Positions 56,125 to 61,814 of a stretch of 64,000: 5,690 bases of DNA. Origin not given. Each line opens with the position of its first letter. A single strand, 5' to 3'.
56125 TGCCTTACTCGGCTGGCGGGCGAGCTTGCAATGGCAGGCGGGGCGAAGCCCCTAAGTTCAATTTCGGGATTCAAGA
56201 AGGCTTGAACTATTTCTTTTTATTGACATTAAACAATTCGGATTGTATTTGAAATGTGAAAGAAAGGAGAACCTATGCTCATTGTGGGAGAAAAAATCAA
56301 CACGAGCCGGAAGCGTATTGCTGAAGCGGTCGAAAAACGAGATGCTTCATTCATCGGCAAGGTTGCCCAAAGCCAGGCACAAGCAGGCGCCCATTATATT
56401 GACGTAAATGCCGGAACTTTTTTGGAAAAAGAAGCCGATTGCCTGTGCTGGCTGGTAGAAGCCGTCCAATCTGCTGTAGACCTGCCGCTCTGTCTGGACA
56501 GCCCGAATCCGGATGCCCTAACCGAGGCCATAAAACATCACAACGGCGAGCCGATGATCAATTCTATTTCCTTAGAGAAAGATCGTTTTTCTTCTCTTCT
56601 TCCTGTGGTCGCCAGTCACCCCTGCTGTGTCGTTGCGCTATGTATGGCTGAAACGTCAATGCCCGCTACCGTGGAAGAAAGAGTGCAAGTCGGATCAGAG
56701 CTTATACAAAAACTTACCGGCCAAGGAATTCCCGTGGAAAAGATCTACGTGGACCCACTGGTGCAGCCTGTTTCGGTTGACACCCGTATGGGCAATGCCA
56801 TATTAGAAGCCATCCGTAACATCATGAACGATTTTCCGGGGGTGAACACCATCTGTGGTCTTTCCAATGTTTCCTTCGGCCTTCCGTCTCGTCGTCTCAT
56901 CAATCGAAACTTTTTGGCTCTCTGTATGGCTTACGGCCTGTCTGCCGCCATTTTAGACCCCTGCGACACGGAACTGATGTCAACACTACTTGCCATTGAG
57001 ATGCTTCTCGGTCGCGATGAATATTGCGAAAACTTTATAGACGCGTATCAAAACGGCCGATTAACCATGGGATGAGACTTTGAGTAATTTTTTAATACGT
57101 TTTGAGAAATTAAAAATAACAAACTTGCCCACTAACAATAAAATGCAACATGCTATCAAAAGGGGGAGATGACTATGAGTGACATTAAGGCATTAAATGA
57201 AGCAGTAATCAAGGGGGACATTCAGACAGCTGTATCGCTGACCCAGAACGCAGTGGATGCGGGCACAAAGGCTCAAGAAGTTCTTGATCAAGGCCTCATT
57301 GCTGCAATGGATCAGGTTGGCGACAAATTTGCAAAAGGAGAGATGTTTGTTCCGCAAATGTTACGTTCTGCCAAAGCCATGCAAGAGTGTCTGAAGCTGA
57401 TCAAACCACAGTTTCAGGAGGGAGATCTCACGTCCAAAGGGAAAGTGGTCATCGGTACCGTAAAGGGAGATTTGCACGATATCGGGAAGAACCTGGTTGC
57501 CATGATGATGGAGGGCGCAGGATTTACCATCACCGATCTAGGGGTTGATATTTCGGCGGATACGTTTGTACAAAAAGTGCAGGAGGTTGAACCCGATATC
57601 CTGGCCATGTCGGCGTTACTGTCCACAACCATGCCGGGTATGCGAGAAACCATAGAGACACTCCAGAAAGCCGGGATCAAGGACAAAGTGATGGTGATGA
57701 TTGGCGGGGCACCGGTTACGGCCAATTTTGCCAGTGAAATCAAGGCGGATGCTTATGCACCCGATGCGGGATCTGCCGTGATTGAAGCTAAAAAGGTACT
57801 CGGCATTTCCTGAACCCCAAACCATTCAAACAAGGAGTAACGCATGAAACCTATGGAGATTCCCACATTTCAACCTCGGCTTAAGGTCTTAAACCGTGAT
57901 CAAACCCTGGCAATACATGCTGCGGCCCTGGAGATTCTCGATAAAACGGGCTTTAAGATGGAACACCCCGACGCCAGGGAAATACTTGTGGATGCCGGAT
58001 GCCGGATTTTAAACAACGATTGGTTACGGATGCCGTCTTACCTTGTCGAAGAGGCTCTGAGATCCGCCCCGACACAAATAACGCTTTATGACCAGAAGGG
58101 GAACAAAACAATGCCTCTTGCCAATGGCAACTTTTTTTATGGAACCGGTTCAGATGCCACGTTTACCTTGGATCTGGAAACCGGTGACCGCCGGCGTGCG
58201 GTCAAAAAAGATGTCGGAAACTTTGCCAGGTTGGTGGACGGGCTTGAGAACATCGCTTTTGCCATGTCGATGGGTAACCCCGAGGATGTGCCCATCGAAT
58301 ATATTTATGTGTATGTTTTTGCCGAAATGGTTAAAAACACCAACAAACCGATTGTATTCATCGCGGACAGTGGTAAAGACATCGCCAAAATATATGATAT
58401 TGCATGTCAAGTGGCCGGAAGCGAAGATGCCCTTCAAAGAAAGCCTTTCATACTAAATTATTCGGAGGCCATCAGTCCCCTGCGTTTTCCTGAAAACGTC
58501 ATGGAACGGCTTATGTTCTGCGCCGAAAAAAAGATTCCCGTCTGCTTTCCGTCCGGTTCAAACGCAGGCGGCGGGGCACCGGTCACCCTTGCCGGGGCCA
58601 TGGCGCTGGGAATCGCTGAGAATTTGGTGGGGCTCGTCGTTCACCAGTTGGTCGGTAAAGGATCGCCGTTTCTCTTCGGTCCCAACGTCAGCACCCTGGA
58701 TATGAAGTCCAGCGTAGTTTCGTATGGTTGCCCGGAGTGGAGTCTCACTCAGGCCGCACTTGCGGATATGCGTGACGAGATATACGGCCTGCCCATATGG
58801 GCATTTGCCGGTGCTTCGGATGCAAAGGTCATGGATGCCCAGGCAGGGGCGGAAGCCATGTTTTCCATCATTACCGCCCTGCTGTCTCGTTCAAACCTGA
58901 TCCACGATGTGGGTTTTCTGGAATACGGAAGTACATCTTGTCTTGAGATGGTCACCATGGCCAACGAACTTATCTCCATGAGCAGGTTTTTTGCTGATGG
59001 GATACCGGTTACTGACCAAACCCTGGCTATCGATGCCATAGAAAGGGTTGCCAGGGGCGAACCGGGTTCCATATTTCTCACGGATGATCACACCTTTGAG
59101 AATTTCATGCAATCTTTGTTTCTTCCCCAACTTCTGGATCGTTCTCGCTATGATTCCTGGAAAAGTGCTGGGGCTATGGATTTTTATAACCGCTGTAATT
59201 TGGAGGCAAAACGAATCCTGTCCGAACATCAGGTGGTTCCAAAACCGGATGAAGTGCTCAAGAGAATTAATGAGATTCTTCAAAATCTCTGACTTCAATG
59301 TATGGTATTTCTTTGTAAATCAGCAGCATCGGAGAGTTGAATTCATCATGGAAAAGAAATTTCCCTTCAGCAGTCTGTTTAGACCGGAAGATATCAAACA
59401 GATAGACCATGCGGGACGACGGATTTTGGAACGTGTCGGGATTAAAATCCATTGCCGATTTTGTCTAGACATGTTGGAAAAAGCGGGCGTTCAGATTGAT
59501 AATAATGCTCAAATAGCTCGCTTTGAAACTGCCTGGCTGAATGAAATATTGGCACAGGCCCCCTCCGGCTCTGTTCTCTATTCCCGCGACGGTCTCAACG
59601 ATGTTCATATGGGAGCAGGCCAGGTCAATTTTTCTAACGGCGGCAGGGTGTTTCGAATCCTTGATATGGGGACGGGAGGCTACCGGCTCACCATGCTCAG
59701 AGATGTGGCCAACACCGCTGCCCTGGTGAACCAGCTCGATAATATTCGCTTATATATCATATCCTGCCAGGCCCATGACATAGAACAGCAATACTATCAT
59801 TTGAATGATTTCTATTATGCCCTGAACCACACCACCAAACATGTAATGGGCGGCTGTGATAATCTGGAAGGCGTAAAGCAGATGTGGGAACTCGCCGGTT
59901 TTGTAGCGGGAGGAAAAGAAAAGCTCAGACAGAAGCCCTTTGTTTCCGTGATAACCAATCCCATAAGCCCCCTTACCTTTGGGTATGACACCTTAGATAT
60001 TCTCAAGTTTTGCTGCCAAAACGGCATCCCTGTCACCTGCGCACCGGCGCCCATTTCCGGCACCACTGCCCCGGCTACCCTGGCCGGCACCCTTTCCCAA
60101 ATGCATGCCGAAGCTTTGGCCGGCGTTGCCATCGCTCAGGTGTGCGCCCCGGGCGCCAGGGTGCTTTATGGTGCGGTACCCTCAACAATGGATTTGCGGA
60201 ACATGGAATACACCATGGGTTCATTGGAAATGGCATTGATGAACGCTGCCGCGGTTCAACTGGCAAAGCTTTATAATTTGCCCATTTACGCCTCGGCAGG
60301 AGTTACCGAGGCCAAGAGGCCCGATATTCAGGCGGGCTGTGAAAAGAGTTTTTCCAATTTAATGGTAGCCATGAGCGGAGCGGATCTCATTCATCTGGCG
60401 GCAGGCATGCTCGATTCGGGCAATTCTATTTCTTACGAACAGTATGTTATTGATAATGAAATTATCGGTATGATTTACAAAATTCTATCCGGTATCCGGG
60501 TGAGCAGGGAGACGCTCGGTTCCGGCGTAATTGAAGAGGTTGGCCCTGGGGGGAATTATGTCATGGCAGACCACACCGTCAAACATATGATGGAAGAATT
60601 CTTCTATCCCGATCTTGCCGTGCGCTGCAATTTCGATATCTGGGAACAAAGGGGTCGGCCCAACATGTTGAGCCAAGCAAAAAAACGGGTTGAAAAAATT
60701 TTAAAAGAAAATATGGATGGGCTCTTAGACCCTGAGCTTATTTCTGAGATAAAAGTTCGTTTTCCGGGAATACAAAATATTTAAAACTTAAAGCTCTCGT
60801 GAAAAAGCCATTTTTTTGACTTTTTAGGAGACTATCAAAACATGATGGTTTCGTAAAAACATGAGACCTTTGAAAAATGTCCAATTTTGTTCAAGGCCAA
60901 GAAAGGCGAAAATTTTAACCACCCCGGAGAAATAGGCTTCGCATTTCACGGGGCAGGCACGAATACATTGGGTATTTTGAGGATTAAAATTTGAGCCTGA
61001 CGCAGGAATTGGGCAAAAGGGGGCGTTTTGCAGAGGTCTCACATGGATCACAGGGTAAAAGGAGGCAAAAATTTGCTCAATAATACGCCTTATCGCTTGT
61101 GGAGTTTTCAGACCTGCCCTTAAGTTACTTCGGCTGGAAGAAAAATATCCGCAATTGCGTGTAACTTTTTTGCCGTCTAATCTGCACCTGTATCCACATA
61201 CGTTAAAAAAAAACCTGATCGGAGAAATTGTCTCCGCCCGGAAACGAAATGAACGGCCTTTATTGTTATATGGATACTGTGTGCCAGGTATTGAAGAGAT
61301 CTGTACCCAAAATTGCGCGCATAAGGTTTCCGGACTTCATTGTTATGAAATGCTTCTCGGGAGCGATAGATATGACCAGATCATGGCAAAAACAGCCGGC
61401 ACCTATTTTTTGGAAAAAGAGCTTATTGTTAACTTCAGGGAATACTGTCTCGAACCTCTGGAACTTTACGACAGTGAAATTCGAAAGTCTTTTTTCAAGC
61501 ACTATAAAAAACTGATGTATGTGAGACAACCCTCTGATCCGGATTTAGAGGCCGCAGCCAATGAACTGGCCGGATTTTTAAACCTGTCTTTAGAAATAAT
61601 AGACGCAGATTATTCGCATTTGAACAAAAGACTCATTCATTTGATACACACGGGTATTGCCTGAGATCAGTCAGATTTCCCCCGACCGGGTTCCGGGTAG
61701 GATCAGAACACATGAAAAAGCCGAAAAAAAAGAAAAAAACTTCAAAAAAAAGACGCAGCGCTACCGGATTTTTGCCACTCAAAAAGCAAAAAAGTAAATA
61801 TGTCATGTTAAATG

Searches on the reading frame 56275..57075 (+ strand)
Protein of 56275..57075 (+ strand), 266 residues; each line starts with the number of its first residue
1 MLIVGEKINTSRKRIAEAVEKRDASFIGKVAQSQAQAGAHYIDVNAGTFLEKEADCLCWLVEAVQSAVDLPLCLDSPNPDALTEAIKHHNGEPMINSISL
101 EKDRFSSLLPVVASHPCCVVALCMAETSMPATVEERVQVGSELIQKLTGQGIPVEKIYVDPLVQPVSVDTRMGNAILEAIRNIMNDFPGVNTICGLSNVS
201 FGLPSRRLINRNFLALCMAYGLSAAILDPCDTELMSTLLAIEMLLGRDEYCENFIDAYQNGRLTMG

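Call 26: search_protein_families(library=pfam, proteins=[window:56275-57075:+], max_evalue=0.0001)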
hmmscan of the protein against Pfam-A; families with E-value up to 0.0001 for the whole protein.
window:56275-57075:+ (266 aa): 1 family
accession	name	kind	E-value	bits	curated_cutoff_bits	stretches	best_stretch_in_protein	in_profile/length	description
PF00809.28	Pterin_bind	-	2.1e-22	80.4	25.5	1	8-227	4-243/244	Pterin binding enzyme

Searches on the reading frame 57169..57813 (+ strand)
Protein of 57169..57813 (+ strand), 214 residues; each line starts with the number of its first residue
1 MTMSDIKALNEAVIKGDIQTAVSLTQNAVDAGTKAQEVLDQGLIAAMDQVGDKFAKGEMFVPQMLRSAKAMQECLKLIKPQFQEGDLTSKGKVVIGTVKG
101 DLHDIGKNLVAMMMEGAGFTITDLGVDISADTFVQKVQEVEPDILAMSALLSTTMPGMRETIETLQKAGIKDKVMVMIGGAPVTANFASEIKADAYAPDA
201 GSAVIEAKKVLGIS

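Call 26: search_protein_families(library=pfam, proteins=[window:57169-57813:+], max_evalue=0.0001)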
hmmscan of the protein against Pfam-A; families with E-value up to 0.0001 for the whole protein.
window:57169-57813:+ (214 aa): 2 families
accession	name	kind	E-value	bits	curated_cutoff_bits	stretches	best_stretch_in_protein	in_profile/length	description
PF02310.24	B12-binding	-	2.1e-26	92.6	32.1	1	91-196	1-112/121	B12 binding domain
PF02607.22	B12-binding_2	-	8.4e-22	77.6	23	1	7-78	3-73/74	B12 binding domain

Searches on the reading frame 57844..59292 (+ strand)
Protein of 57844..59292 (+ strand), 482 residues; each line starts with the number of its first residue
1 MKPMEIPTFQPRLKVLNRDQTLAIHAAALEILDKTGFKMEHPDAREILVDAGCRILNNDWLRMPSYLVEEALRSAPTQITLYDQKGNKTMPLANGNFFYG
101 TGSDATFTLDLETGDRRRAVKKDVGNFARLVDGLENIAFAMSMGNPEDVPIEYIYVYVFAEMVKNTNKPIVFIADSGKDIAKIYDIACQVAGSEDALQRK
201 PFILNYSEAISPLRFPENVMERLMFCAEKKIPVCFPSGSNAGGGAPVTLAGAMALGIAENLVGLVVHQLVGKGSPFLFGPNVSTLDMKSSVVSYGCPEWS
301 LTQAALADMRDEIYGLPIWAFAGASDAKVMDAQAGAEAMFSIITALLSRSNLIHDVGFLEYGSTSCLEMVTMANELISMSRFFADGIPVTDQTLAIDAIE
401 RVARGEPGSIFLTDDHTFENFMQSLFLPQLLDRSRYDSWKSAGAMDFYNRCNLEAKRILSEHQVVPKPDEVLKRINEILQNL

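Call 26: search_protein_families(library=pfam, proteins=[window:57844-59292:+], max_evalue=0.0001)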
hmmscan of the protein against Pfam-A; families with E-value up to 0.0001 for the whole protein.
window:57844-59292:+ (482 aa): 1 family
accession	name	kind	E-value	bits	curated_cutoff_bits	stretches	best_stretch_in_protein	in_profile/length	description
PF06253.16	MTTB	-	9.5e-83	278.3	25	1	10-471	28-484/500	Trimethylamine methyltransferase (MTTB)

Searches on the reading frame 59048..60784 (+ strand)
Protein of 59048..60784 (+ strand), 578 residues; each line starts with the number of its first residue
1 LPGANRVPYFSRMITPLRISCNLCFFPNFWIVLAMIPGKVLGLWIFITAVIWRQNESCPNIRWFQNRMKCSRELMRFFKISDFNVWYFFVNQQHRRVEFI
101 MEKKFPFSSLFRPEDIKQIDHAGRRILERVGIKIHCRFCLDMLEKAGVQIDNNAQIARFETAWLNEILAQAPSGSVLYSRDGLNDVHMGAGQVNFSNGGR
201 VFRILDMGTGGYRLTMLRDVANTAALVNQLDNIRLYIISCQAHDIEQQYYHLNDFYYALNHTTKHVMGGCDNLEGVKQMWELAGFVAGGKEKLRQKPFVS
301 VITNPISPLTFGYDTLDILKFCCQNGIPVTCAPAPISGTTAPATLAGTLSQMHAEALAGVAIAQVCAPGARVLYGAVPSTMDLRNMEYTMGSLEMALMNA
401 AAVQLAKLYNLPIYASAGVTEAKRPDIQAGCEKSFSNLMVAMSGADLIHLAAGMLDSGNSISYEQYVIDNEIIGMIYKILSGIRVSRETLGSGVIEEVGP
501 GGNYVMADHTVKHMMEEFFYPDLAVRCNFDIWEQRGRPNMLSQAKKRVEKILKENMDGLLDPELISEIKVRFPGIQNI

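Call 26: search_protein_families(library=pfam, proteins=[window:59048-60784:+], max_evalue=0.0001)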
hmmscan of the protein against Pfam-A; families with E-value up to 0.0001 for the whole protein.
window:59048-60784:+ (578 aa): 1 family
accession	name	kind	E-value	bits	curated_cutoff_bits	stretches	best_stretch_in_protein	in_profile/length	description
PF06253.16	MTTB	-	1.5e-103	346.9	25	1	101-568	24-488/500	Trimethylamine methyltransferase (MTTB)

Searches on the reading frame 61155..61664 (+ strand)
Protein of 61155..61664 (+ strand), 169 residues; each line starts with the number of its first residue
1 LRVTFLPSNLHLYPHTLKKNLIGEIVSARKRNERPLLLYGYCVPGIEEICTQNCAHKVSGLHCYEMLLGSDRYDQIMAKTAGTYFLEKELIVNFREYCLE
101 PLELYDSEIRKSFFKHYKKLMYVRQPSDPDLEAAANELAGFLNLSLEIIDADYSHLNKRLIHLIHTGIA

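Call 26: search_protein_families(library=pfam, proteins=[window:61155-61664:+], max_evalue=0.0001)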
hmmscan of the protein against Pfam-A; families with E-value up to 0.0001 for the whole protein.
window:61155-61664:+ (169 aa): 1 family
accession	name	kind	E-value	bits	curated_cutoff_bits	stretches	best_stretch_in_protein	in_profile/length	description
PF07796.16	DUF1638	-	8.8e-29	100.9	27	1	5-158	1-159/161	Protein of unknown function (DUF1638)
